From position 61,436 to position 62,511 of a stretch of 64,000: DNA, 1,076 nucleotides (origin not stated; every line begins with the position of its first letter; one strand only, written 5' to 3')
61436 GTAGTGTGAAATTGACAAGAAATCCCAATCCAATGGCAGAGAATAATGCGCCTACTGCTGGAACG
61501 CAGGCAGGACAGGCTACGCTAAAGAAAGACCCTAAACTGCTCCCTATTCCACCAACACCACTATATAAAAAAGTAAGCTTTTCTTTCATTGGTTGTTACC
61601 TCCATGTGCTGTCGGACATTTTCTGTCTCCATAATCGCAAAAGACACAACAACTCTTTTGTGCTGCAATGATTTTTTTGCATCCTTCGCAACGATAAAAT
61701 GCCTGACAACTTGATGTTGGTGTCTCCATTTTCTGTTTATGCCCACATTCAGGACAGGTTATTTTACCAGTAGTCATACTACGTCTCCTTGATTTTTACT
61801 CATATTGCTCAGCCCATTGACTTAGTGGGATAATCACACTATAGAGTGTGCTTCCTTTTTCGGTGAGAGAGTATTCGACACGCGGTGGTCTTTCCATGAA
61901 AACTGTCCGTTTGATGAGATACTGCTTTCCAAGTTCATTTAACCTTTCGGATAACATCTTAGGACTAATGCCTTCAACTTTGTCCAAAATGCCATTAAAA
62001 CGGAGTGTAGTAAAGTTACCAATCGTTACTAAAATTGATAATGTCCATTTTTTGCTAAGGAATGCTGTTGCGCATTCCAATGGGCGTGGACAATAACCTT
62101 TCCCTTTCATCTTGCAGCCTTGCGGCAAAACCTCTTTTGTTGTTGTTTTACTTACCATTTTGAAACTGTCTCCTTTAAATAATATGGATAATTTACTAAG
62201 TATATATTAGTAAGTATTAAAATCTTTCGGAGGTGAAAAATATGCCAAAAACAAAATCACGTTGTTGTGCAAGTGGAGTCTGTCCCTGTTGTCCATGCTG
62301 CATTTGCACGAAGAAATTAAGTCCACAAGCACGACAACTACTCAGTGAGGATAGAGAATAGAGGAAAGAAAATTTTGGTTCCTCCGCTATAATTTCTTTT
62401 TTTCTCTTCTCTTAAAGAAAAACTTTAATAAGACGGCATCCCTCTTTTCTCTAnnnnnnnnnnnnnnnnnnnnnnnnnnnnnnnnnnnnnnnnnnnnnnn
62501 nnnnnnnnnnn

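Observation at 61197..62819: Cys-rich module: HxlR regulator, 8-Cys small protein and CPAC membrane protein in one operon, divergent from a MerT-like CC-motif membrane protein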

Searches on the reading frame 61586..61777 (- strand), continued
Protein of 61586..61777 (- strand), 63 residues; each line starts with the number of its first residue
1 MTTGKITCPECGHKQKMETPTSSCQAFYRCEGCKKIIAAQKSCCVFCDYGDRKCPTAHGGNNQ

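Call 29: search_solved_structures(query=A2, max_evalue=1, show_alignments=2)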
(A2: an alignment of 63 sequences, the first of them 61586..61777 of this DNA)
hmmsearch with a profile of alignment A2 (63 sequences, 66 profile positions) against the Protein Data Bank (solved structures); distinct sequences matched with E-value up to 1: 19.
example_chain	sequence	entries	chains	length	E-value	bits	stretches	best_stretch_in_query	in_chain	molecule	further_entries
1qyp_A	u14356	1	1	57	0.00044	23.2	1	6-41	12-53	RNA POLYMERASE II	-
7oqy_Y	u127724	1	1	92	0.0018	21.3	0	34-60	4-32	DNA-directed RNA polymerase, subunit M (RpoM-2)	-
2ctd_A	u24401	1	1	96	0.061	16.3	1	6-43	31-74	Zinc finger protein 512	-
1ak6_A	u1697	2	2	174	0.069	16.2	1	18-63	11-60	DESTRIN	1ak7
4v4n_Ai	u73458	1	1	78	0.13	15.2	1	5-41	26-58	50S ribosomal protein L37AE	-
1ffk_Z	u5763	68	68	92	0.15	15.1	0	9-25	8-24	RIBOSOMAL PROTEIN L44E | 50S ribosomal protein L44E | 50S RIBOSOMAL PROTEIN L44E LA, HLA, RIBOSOMAL PROTEIN L44E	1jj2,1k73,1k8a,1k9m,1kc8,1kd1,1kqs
4v6u_Bi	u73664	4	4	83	0.15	15.1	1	5-41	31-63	50S ribosomal protein L37Ae | Large ribosomal subunit protein eL43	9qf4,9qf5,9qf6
23vw_A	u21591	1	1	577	0.22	14.5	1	6-41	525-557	CRISPR-associated DNA-binding protein Cas12m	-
9fhl_C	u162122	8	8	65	0.3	14.1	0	11-48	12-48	Small zinc finger protein HVO-2753-like zinc-binding pocket domain-containing protein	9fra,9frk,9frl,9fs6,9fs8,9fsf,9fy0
9e71_BY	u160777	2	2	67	0.36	13.9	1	8-45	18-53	Small ribosomal subunit protein eS27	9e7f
7pwg_p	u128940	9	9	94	0.56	13.3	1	4-42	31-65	Ribosomal protein L37a | 60S ribosomal protein eL43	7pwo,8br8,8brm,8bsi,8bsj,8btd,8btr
4qiw_P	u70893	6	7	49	0.57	13.2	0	8-18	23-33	DNA-directed RNA polymerase subunit P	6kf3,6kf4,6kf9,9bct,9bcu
3cng_A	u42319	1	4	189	0.58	13.2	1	12-46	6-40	NUDIX hydrolase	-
2chg_A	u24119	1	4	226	0.6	13.2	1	19-50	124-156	REPLICATION FACTOR C SMALL SUBUNIT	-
8grm_N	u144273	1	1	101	0.61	13.1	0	6-47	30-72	Ring1B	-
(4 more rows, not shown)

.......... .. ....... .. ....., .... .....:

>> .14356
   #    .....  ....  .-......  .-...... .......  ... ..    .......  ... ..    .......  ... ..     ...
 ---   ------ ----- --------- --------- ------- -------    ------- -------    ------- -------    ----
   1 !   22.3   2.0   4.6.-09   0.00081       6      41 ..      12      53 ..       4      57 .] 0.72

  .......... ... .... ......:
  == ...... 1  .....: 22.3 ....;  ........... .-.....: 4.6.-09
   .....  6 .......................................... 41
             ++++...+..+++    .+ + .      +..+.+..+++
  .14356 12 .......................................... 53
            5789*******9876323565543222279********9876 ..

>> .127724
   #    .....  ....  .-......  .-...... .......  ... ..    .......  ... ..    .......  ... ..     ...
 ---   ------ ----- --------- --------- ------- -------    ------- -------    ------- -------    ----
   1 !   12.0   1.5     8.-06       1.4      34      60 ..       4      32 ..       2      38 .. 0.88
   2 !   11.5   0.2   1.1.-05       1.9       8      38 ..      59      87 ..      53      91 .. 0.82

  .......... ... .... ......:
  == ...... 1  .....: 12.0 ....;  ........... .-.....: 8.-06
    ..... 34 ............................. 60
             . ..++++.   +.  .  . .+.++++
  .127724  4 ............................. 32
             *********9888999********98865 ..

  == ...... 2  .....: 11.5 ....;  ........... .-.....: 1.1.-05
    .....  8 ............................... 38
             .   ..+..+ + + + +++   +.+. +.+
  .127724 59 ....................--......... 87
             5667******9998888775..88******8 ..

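Call 30: search_protein_families(library=pfam, alignment_id=A2, max_evalue=0.01)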
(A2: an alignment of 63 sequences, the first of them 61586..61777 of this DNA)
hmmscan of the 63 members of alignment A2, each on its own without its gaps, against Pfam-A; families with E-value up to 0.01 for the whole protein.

A. member 1, window:61586-61777:- (63 aa): 0 families

B. families by the number of members that match (of 63 scanned): 27 families (the first 25 are shown)
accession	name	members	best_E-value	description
PF14803.11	Zn_ribbon_Nudix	9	0.00029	Nudix N-terminal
PF18439.7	zf_UBZ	9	0.00058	Ubiquitin-Binding Zinc Finger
PF12760.12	Zn_ribbon_IS1595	9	0.0011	Transposase zinc-ribbon domain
PF07282.18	Cas12f1-like_TNB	9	0.0023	Cas12f1-like, TNB domain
PF23454.1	Zn_ribbon_Brz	8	0.0013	Transcriptional regulator Brz zinc beta ribbon domain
PF13248.11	Zn_ribbon_3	6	9.2e-05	zinc-ribbon domain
PF23451.1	Zn_ribbon_PaaD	5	0.00087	PaaD zinc beta ribbon domain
PF17848.7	Zn_ribbon_ACC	3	0.0018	Acetyl-CoA carboxylase zinc finger domain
PF24463.1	DUF7577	2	0.00055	Domain of unknown function (DUF7577)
PF06943.17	zf-LSD1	2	0.0014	LSD1 zinc finger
PF23455.1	DUF7129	2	0.0024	Domain of unknown function (DUF7129)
PF10058.14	Zn_ribbon_10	2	0.0039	ER junction formation factor lunapark, zinc ribbon finger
PF24441.1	DUF7560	2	0.0042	Family of unknown function (DUF7560)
PF24460.1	DUF7575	1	0.00038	Domain of unknown function (DUF7575)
PF23549.1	Zn_ribbon_GRF_2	1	0.00043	GRF-like zinc ribbon domain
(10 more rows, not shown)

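Call 33: predict_structure(alignment_id=A2)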
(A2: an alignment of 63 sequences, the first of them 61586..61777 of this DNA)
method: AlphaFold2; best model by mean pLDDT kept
length: 63 residues; sequences in the alignment: 63
mean_pLDDT: 81.7   pTM: 0.63
mean pLDDT of the five models: 81.7, 81.2, 78.9, 77.9, 77.6
residues with pLDDT >= 90: 25; 70-90: 26; 50-70: 9; < 50: 3
segments of 3 or more residues with pLDDT < 50: 61-63
pLDDT, mean of each block of 10 residues (from residue 1): 86 88 83 93 87 65 43
secondary structure, 60 per line:
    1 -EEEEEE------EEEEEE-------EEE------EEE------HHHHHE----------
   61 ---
elements in order: E2-7 E14-19 E27-29 E36-38 H45-49

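Call 36: fold_search(model_id=the predicted structure, library=pdb)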
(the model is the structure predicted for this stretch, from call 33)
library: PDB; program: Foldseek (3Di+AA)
matches with E <= 10: 212; with E <= 0.001: 0
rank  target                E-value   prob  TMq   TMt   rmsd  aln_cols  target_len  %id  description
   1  4ywm_A                6.6e-01  0.33  0.36  0.12   3.9        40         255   28  Pyrococcus furiosus MCM N-terminal domain beta-turn triple mutant pentameric ring (released 2015-09-23)
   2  5eio_C                7.5e-01  0.72  0.43  0.57   1.7        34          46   32  Crystal structure of LysY from Thermus thermophilus complexed with NADP+ and LysW-gamma-aminoadipic semialdehyde (released 2016-03-23)
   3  7w7p_B                8.6e-01  0.16  0.33  0.10   6.0        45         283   18  Cryo-EM structure of gMCM8/9 helicase (released 2023-05-24)
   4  4ywl_A                8.6e-01  0.14  0.38  0.13  13.3        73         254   20  Pyrococcus furiosus MCM N-terminal domain F179A point mutant pentameric ring (released 2015-09-23)
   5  5iy0_A                9.8e-01  0.25  0.35  0.11   4.0        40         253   28  PfMCM N-terminal domain double hexamer (released 2016-07-13)
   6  8p5e_4                1.0e+00  0.21  0.38  0.06   5.2        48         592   23  S. cerevisiae nexus-sCMGE after DNA replication initiation (released 2024-05-29)
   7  9caq_7                1.1e+00  0.13  0.33  0.05   4.8        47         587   17  Cryo-EM structure of a human MCM2-7 double hexamer formed from independently loaded MCM2-7 single hexamers (released 2024-10-02)
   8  4v4n_BW               1.3e+00  0.38  0.38  0.38   2.9        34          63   20  Structure of the Methanococcus jannaschii ribosome-SecYEBeta channel complex (released 2014-07-09)
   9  4pof_A                1.3e+00  0.21  0.36  0.11   4.0        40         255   28  PfMCM N-terminal domain without DNA (released 2014-04-09)
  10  6wgi_7                1.4e+00  0.13  0.33  0.05   4.7        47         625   15  Atomic model of the mutant OCCM (ORC-Cdc6-Cdt1-Mcm2-7 with Mcm6 WHD truncation) loaded on DNA at 10.5 A resolution (released 2020-07-15)
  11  2m6o_MODEL_1_A        1.5e+00  0.23  0.40  0.48   2.5        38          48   16  The actinobacterial transcription factor RbpA binds to the principal sigma subunit of RNA polymerase (released 2013-05-08)
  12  9kbo_D                1.6e+00  0.21  0.38  0.16   4.0        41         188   20  Crystal structure of human Shiftless (SFL) containing phosphorylation sites Ser249, Thr250, Thr253 and Ser256 (released 2025-11-19)
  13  4ywm_F                1.6e+00  0.18  0.36  0.11   4.0        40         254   28  Pyrococcus furiosus MCM N-terminal domain beta-turn triple mutant pentameric ring (released 2015-09-23)
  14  7w7p_D                1.6e+00  0.12  0.32  0.10   6.1        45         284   18  Cryo-EM structure of gMCM8/9 helicase (released 2023-05-24)
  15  6wgf_7                1.6e+00  0.12  0.33  0.06   4.7        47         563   15  Atomic model of mutant Mcm2-7 hexamer with Mcm6 WHD truncation (released 2020-07-15)
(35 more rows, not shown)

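Call 42: search_protein_families(library=pfam, proteins=[L007:4245-4724:+, L011:5458-5964:+, L034:5495-5983:+, L032:1040-1549:+, L012:6790-7266:+, L029:5652-5981:+, L012:6209-6787:+, L013:6192-6572:+, L018:776-1231:+, L032:6765-7406:+], max_evalue=0.01)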
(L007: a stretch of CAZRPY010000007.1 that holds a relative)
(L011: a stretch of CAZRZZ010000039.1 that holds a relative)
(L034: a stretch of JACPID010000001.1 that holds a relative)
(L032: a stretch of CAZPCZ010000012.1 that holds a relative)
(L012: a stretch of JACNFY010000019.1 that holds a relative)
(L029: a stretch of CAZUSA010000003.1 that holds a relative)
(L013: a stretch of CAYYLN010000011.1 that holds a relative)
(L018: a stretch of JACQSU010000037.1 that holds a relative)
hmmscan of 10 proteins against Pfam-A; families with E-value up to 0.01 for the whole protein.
L007:4245-4724:+ (159 aa): 0 families

L011:5458-5964:+ (168 aa): 0 families

L034:5495-5983:+ (162 aa): 0 families

L032:1040-1549:+ (169 aa): 0 families

L012:6790-7266:+ (158 aa): 0 families

L029:5652-5981:+ (109 aa): 2 families
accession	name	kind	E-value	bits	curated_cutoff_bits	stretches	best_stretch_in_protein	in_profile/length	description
PF11431.13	Transport_MerF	-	0.00052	20.3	24.3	1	18-50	3-31/45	Membrane transport protein MerF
PF07695.17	7TMR-DISM_7TM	-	0.0081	16.5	29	1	13-101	42-133/205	7TM diverse intracellular signalling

L012:6209-6787:+ (192 aa): 3 families
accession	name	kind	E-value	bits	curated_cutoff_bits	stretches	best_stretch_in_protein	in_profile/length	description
PF00578.27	AhpC-TSA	-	2.9e-06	27.7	26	1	64-172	14-123/124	AhpC/TSA family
PF08534.16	Redoxin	-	0.00016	22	26.6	1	66-173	19-131/148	Redoxin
PF13905.12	Thioredoxin_8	-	0.00069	20.3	27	1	77-170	2-94/94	Thioredoxin-like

L013:6192-6572:+ (126 aa): 2 families
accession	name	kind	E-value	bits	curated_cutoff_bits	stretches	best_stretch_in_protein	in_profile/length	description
PF03203.19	MerC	-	1.9e-07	32.1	27.6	1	9-113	3-108/108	MerC mercury resistance protein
PF24961.1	NfeD_membrane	-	0.00016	22.1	26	1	49-106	2-64/119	NfeD integral membrane domain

L018:776-1231:+ (151 aa): 1 family
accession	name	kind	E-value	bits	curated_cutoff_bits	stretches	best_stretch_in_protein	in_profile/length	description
PF03203.19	MerC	-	4.2e-11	43.8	27.6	1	33-134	6-108/108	MerC mercury resistance protein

L032:6765-7406:+ (213 aa): 1 family
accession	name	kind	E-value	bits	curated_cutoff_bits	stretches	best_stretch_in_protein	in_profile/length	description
PF03203.19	MerC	-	2.1e-06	28.7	27.6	1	104-197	13-107/108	MerC mercury resistance protein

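Call 72: search_protein_families(library=ncbifam, proteins=[P0131, P0132, P0071, P0078, P0080], max_evalue=0.001)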
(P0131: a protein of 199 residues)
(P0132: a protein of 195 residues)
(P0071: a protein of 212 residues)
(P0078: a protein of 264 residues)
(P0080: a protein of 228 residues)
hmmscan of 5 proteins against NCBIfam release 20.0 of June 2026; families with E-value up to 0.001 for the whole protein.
P0131 (199 aa): 3 families
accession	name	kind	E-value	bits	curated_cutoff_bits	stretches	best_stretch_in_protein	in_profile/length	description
NF010318.0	PRK13755.1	equivalog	3.1e-48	163.6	170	1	4-136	5-137/140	organomercurial transporter MerC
NF033784.1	transport_merC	equivalog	5e-41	139.9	140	1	5-123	3-122/123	organomercurial transporter MerC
NF041374.1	GDCCVxC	domain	7.7e-28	96.5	40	1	138-192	1-55/58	GDCCVxC domain-containing (seleno)protein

P0132 (195 aa): 2 families
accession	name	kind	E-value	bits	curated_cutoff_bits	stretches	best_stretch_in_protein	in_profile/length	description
NF041374.1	GDCCVxC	domain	1.4e-27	95.7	40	1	132-188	1-57/58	GDCCVxC domain-containing (seleno)protein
NF010318.0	PRK13755.1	equivalog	0.00082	19.7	170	0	17-120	20-124/140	organomercurial transporter MerC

P0071 (212 aa): 1 family
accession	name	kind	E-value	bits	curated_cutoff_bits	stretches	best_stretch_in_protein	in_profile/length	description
NF041374.1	GDCCVxC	domain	9.2e-14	51.4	40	1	146-201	2-55/58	GDCCVxC domain-containing (seleno)protein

P0078 (264 aa): 63 families (the best 25 are shown)
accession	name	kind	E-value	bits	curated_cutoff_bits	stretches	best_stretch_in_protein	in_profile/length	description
TIGR02072.1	BioC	equivalog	5.1e-27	95.2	184.95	1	35-183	35-176/244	malonyl-ACP O-methyltransferase BioC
NF041537.1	ArsM_AhpD_UU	exception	1.6e-24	86.4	510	1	26-141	68-185/345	arsenite methyltransferase/AhpD domain selenoprotein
NF008823.0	PRK11873.1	subfamily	1.8e-24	86.6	263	1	21-143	64-189/272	arsenite methyltransferase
NF001244.0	PRK00216.1-5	equivalog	1.2e-23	83.6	216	1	30-144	44-161/236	bifunctional demethylmenaquinone methyltransferase/2-methoxy-6-polyprenyl-1,4-benzoquinol methylase UbiE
NF045667.1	MTase_DVU1556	equivalog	2e-23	83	155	1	23-184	11-166/213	DVU_1556 family methyltransferase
NF041374.1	GDCCVxC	domain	6.5e-23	80.7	40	1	204-257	2-55/58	GDCCVxC domain-containing (seleno)protein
NF047649.1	MTase_UXPK_star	exception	6.8e-23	81.1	460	1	28-140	71-185/283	methyltransferase/UXPK-star double selenoprotein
TIGR01934.1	MenG_MenH_UbiE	subfamily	9e-23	80.7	158.35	1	29-151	34-158/223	ubiquinone/menaquinone biosynthesis methyltransferase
NF041536.1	ArsM_DUF2284_UU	exception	1.1e-20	73.5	575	1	28-147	70-196/459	arsenite methyltransferase/DUF2284 domain selenoprotein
NF043040.1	corrin_prot_MT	hypoth_equivalog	7.6e-20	71.3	180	1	26-154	34-166/216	corrinoid protein-associated methyltransferase CpaM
NF040539.1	AST_met_ArsM_2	exception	3e-18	66.6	240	1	23-139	45-166/262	putative arsinothricin biosynthesis methyltransferase ArsM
NF001243.0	PRK00216.1-4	equivalog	3.7e-18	65.7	235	1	29-145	42-160/237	demethylmenaquinone methyltransferase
TIGR02752.1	MenG_heptapren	equivalog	8.7e-18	64.7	419.85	1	31-145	42-158/231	demethylmenaquinone methyltransferase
NF052510.1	methyltran_MpqE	exception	2.5e-17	63.1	335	1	28-142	40-157/234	methyl-plastoquinone biosynthesis methyltransferase MpqE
NF001240.0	PRK00216.1-1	equivalog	1.8e-16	60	378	1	29-142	58-174/251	bifunctional demethylmenaquinone methyltransferase/2-methoxy-6-polyprenyl-1,4-benzoquinol methylase UbiE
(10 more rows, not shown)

P0080 (228 aa): 3 families
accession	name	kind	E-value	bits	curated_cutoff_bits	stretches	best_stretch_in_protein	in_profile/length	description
NF041374.1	GDCCVxC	domain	7.6e-19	67.7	40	1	174-226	2-54/58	GDCCVxC domain-containing (seleno)protein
NF011480.0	PRK14889.1-4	equivalog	8.6e-08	32.7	120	1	1-145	2-127/132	VKOR family protein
NF011478.0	PRK14889.1-1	equivalog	5e-05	23.4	182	1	13-151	19-147/152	VKOR family protein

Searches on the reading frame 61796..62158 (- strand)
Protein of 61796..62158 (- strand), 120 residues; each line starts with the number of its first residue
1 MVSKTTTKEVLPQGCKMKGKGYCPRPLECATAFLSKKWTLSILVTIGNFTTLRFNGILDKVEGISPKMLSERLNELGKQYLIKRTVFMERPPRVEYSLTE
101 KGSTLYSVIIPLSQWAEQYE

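Call 3: search_protein_families(library=pfam, proteins=[window:61796-62158:-], max_evalue=1)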
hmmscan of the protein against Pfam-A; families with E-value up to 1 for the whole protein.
window:61796-62158:- (120 aa): 3 families
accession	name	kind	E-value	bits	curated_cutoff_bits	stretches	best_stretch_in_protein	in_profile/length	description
PF01638.23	HxlR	-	3.7e-23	81.6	20.8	1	34-119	2-86/91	HxlR-like helix-turn-helix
PF13601.12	HTH_34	-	0.035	14.7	27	1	64-106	26-69/80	Winged helix DNA-binding domain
PF03551.20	PadR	-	0.15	12.5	27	1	72-104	37-71/75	Transcriptional regulator PadR-like family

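Call 4: search_protein_families(library=ncbifam, proteins=[window:61796-62158:-], max_evalue=1)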
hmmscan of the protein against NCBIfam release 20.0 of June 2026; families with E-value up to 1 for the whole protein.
window:61796-62158:- (120 aa): 2 families
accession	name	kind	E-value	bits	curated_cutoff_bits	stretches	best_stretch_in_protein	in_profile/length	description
NF047364.1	redox_TF_RrpB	exception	6.5e-16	58.5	175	1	24-120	4-104/105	MarR family transcription factor RrpB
NF047367.1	redox_TF_RrpA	exception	2.5e-13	50.1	185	1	31-119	12-100/101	MarR family transcription factor RrpA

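Call 66: list_cluster_members(proteins=[P0045, P0197, window:61796-62158:-, window:59867-61162:-, window:58122-59360:+])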
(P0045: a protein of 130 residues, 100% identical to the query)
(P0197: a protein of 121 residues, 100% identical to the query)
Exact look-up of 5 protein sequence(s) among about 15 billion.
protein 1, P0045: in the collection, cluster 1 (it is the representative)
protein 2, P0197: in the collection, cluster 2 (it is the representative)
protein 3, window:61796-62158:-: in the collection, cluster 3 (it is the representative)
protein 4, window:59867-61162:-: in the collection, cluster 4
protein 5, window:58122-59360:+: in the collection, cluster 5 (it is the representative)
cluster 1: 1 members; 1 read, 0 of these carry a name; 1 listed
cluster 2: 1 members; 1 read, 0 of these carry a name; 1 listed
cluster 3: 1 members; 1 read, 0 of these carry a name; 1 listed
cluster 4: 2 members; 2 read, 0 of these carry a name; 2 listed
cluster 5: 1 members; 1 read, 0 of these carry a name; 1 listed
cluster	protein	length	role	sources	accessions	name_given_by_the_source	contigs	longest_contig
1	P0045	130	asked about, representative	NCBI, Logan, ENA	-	-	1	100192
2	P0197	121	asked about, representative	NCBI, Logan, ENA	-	-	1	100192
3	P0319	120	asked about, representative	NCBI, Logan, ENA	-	-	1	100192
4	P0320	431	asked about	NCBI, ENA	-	-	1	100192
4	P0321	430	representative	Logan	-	-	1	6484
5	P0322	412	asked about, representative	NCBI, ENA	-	-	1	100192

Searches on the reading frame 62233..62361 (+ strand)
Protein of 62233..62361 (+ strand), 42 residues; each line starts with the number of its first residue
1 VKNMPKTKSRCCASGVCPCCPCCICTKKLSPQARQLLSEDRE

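Call 3: search_protein_families(library=pfam, proteins=[window:62233-62361:+], max_evalue=1)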
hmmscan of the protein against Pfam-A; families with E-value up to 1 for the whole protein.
window:62233-62361:+ (42 aa): 0 families

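Call 4: search_protein_families(library=ncbifam, proteins=[window:62233-62361:+], max_evalue=1)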
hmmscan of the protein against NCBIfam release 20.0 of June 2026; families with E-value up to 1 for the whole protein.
window:62233-62361:+ (42 aa): 0 families

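Call 59: search_protein_families(library=ncbifam, proteins=[window:62242-62358:+], max_evalue=10)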
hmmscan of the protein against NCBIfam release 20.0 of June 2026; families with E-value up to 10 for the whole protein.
seq(39 aa): 0 families

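Call 60: search_protein_families(library=pfam, proteins=[window:62242-62358:+], max_evalue=10)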
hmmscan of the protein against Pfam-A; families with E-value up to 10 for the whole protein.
seq(39 aa): 0 families

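Call 61: list_cluster_members(proteins=[window:62242-62358:+, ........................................, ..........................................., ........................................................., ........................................, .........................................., window:62233-62358:+])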
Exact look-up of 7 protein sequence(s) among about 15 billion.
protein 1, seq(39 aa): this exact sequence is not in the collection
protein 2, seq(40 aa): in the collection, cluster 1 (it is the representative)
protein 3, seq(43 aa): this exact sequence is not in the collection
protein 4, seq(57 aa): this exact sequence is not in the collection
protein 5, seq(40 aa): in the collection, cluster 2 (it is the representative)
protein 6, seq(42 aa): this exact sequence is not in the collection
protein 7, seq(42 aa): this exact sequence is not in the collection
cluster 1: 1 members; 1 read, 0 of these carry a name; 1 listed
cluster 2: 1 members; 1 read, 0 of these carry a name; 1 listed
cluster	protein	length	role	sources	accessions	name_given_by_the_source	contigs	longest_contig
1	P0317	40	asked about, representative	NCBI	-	-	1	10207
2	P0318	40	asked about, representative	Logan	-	-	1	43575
